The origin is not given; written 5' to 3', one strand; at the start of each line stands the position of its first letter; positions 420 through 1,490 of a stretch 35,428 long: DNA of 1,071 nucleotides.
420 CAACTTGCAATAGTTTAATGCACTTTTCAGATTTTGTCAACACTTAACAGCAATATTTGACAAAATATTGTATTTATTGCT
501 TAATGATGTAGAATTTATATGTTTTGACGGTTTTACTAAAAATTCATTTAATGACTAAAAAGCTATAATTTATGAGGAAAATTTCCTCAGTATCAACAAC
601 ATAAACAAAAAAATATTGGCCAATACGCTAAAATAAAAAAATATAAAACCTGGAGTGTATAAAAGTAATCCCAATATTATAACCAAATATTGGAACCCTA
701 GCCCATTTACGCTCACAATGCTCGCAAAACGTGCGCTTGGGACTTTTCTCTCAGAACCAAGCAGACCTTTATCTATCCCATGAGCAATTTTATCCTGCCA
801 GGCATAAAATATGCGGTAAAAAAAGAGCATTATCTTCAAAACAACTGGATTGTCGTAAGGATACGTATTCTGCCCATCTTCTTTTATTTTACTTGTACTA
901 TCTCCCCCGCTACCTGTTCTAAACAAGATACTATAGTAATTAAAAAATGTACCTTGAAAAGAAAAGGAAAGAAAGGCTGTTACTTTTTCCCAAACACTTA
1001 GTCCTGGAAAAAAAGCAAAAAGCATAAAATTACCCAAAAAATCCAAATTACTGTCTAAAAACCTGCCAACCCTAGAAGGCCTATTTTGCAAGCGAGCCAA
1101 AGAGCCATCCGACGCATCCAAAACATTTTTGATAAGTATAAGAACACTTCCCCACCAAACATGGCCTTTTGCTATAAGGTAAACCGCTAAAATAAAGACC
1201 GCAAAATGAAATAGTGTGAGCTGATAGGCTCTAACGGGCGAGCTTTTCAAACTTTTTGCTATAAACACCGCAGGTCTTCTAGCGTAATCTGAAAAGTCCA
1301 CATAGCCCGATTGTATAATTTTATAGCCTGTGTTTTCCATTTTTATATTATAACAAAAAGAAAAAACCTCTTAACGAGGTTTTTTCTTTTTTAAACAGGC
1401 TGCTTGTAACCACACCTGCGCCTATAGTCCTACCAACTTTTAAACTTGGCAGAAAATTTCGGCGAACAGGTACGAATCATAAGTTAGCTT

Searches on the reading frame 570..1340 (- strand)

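Call 70: search_protein_families(library=pfam, proteins=[window:570-1340:-])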
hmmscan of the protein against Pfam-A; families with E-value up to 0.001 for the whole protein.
window:570-1340:- (256 aa): 1 family
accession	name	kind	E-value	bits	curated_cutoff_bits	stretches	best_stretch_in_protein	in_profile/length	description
PF01066.26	CDP-OH_P_transf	-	9.2e-12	46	22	1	39-115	5-82/152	CDP-alcohol phosphatidyltransferase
